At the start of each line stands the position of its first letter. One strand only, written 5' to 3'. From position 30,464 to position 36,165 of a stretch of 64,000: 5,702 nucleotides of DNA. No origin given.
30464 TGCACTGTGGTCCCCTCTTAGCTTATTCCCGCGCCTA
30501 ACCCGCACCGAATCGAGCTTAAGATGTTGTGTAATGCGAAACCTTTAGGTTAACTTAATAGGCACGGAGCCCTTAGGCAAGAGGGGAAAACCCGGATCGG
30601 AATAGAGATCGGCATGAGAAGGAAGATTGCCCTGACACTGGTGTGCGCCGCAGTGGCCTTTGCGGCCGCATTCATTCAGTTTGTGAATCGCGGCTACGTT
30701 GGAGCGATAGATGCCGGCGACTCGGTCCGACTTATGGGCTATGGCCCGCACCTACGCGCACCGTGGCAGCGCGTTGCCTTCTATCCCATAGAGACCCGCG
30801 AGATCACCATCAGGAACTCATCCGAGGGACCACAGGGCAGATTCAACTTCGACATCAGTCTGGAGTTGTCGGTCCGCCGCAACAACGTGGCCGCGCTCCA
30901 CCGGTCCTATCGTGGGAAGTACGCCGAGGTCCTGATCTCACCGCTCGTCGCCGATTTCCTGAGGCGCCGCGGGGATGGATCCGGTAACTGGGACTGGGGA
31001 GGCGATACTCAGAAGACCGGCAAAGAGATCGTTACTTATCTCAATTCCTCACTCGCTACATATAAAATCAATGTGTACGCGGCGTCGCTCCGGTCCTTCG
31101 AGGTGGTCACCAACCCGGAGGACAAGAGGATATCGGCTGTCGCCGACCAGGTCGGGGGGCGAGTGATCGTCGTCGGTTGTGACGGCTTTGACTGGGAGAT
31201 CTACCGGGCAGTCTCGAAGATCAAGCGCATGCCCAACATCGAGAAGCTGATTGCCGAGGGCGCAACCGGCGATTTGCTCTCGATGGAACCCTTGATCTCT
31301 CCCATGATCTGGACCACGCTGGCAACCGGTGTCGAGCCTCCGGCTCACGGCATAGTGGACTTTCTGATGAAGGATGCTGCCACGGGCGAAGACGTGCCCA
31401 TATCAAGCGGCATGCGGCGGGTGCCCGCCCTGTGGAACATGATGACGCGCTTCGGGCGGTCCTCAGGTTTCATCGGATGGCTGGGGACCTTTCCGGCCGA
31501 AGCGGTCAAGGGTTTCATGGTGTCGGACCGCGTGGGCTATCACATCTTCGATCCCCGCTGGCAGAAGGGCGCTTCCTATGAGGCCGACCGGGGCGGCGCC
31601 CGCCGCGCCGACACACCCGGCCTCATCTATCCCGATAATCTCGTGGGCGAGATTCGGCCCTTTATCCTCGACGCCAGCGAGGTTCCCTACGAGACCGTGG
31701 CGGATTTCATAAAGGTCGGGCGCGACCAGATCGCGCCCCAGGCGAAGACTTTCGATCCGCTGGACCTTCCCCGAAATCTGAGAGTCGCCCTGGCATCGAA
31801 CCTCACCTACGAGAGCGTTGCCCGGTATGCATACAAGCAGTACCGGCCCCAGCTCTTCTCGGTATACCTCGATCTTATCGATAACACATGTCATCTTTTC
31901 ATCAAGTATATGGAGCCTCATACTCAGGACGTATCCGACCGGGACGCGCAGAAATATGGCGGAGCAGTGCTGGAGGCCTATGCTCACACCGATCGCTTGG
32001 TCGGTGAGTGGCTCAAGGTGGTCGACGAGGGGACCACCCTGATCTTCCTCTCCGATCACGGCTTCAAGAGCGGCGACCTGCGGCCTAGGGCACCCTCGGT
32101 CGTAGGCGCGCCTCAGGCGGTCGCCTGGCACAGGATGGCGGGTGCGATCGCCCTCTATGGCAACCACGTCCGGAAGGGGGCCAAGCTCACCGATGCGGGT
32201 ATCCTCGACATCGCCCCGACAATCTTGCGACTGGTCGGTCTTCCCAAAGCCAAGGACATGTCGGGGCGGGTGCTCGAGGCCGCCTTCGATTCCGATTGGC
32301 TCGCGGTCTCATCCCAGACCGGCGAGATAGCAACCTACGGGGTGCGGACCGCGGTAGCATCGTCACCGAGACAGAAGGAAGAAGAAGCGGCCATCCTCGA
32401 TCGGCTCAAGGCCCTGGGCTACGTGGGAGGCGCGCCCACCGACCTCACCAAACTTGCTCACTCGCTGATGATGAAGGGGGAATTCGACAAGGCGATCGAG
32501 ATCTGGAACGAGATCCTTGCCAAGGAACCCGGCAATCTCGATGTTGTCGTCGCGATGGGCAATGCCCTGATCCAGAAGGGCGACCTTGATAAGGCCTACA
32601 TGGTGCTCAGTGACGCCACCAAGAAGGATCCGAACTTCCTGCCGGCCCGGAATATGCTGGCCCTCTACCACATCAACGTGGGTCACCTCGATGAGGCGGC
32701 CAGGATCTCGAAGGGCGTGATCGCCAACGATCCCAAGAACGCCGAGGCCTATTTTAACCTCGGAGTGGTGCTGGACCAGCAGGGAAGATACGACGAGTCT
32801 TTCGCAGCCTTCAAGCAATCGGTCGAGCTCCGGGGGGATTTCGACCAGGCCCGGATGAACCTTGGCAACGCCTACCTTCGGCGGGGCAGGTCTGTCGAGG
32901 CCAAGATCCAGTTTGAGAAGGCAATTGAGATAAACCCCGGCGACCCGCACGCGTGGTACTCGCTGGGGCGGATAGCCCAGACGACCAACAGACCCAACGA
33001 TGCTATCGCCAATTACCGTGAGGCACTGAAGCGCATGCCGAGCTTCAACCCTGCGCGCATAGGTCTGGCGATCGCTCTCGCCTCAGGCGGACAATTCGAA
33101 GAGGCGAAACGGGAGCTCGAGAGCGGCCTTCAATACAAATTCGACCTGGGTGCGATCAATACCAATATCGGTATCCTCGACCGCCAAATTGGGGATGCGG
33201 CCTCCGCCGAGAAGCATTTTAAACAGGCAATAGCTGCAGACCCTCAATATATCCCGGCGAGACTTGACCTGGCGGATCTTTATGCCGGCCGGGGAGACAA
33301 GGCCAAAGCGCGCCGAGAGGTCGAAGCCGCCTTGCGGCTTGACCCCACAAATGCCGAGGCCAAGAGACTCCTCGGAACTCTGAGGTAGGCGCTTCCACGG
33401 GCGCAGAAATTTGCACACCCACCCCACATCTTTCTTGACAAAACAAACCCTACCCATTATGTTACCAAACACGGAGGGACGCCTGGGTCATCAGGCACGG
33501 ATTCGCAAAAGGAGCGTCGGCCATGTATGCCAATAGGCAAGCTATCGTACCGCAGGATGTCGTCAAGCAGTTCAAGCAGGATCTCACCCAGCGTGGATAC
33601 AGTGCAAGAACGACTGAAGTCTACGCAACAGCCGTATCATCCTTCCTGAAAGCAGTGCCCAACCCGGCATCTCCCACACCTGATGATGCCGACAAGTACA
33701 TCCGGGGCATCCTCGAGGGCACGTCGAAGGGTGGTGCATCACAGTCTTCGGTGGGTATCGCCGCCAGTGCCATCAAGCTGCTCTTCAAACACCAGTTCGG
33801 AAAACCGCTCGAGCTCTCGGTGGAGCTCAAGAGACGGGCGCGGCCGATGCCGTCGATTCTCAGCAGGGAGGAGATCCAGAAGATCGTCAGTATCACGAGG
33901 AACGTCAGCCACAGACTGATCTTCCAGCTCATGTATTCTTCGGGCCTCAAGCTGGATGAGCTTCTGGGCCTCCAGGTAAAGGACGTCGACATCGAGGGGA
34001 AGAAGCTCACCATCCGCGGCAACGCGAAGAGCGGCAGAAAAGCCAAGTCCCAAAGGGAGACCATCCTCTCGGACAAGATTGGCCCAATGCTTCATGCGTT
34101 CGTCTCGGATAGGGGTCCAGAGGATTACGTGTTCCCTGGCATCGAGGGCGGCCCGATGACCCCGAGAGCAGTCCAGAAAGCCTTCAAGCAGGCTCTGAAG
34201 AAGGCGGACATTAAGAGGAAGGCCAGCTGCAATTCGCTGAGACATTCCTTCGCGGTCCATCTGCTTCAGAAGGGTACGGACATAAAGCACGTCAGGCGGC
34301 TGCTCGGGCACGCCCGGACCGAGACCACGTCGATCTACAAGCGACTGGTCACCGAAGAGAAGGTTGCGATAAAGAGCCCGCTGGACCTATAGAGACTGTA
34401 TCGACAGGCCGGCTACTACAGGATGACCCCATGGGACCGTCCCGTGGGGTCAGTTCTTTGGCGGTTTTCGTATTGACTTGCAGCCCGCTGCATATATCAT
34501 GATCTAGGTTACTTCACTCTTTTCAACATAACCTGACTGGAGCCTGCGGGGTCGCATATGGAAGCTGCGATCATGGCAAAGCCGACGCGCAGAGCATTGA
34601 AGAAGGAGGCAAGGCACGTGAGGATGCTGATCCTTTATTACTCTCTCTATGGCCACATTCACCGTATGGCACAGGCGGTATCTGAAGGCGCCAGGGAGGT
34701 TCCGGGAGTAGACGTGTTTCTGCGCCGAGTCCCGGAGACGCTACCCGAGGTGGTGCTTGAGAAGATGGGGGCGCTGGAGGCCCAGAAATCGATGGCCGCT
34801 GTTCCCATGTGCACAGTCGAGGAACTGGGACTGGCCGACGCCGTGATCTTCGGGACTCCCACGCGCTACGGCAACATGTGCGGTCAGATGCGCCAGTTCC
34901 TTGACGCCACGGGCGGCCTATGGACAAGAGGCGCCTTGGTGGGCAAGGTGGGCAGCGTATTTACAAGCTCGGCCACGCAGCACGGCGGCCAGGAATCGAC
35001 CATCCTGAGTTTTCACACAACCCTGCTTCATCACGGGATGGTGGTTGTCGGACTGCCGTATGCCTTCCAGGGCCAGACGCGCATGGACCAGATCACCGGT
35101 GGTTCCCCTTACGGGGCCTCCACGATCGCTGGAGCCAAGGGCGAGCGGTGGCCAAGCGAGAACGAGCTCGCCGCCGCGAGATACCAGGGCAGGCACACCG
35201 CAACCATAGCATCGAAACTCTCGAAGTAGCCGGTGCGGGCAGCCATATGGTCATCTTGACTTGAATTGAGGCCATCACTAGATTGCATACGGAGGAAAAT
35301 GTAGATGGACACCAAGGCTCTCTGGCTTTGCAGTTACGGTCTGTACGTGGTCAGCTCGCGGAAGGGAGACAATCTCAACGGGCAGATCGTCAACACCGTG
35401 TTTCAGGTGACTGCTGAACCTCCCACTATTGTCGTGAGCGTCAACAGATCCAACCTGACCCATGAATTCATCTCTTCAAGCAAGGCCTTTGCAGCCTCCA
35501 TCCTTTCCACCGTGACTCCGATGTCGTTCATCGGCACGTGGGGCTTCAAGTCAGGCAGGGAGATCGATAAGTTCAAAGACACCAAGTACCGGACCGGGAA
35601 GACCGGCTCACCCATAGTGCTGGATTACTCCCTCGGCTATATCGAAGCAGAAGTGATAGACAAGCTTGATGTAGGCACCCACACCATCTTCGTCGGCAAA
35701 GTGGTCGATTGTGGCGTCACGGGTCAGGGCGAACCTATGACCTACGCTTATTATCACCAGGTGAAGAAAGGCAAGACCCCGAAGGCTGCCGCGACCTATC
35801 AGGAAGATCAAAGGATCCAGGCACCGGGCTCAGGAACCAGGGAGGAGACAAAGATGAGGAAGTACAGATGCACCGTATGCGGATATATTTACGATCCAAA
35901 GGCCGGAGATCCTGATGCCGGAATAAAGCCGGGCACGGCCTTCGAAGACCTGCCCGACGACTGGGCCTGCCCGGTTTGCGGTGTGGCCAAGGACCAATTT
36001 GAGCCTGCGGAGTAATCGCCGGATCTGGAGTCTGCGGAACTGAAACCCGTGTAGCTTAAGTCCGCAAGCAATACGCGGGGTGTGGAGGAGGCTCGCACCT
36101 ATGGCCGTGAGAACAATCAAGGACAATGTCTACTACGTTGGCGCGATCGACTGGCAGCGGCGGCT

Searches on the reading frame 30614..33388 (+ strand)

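Call 9: search_protein_families(library=pfam, proteins=[window:30614-33388:+], max_evalue=0.001)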
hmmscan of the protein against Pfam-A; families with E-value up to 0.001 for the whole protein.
window:30614-33388:+ (924 aa): 32 families (the best 25 are shown)
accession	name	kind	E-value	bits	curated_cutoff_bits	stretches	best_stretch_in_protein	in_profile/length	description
PF14559.12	TPR_19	-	9.9e-43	144.8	25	5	860-921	5-66/68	Tetratricopeptide repeat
PF07719.23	TPR_2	-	2.3e-40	133.8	27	2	710-740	1-31/34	Tetratricopeptide repeat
PF13431.12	TPR_17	-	1.1e-34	116.2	24.4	2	702-729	5-32/34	Tetratricopeptide repeat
PF13432.12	TPR_16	-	6.9e-33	113.1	32.7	3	681-738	2-59/65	Tetratricopeptide repeat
PF00515.34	TPR_1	-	1.8e-31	107.1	27.8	2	710-742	1-33/34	Tetratricopeptide repeat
PF13181.12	TPR_8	-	1.8e-31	106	25.7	1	710-741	1-32/34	Tetratricopeptide repeat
PF13428.12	TPR_14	-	5.8e-31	104.2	23.5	2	746-787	3-44/44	Tetratricopeptide repeat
PF01663.27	Phosphodiest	-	1.2e-25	91.2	23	1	184-487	1-224/342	Type I phosphodiesterase / nucleotide pyrophosphatase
PF13424.12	TPR_12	-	5e-24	84.7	30.1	2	746-808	5-75/77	Tetratricopeptide repeat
PF24575.1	TPR_Slam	-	1.9e-22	80.1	35.2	1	781-834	50-103/104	Surface lipoprotein assembly modifier, N-terminal TPR repeats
PF13414.12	TPR_11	-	2e-22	79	26.8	1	722-758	6-42/42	TPR repeat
PF23914.1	TPR_CcmH_CycH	-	7.6e-17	62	42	1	773-829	45-101/158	Cytochrome c-type biogenesis protein H TPR domain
PF07721.20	TPR_4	-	4.3e-15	55.2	27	0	882-904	3-25/26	Tetratricopeptide repeat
PF13174.12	TPR_6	-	4.1e-13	49.5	26.3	0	711-736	1-26/33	Tetratricopeptide repeat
PF13371.12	TPR_9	-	8.7e-13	48.5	35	0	685-746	4-65/73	Tetratricopeptide repeat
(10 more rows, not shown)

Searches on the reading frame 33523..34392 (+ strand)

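Call 39: search_protein_families(library=pfam, proteins=[window:33523-34392:+], max_evalue=0.00001)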
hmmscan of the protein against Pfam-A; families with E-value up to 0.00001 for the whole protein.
window:33523-34392:+ (289 aa): 2 families
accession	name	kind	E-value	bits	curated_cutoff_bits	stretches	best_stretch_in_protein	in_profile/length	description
PF00589.27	Phage_integrase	-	6.1e-34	117.7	27.1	1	113-275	3-168/172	Phage integrase family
PF13495.12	Phage_int_SAM_4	-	2.9e-08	34.4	27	1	15-96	3-83/85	Phage integrase, N-terminal SAM-like domain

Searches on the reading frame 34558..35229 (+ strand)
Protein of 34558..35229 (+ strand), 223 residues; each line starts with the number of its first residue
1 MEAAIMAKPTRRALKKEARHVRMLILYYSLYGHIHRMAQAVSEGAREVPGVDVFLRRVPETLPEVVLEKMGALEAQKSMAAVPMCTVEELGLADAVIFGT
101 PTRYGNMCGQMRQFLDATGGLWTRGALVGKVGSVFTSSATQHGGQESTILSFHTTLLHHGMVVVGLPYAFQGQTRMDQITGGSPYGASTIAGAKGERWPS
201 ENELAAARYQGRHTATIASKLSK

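Call 39: search_protein_families(library=pfam, proteins=[window:34558-35229:+], max_evalue=0.00001)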
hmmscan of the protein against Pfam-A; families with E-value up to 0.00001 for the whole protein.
window:34558-35229:+ (223 aa): 1 family
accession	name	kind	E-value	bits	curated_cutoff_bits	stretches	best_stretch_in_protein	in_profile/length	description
PF03358.20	FMN_red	-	6.9e-12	45.6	24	1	33-167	15-143/152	NADPH-dependent FMN reductase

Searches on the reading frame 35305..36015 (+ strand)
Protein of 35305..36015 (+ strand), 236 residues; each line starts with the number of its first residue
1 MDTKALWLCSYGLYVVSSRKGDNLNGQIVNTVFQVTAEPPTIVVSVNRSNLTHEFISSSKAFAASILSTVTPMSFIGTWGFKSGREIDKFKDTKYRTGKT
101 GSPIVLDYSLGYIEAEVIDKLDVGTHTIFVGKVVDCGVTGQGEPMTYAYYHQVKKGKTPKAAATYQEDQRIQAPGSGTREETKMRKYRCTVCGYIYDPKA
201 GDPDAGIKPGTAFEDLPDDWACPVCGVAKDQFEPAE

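Call 39: search_protein_families(library=pfam, proteins=[window:35305-36015:+], max_evalue=0.00001)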
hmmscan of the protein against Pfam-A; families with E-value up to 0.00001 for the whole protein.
window:35305-36015:+ (236 aa): 3 families
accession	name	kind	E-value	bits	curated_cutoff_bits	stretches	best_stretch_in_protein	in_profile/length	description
PF01613.24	Flavin_Reduct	-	4.1e-34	118.3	27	1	10-151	5-146/153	Flavin reductase like domain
PF00301.25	Rubredoxin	-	2.4e-25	88.7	23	1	186-232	1-47/47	Rubredoxin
PF21349.2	RUBY_RBDX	-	2.1e-06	27.5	26.5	0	217-233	16-30/30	Rubrerythrin, rubredoxin-like domain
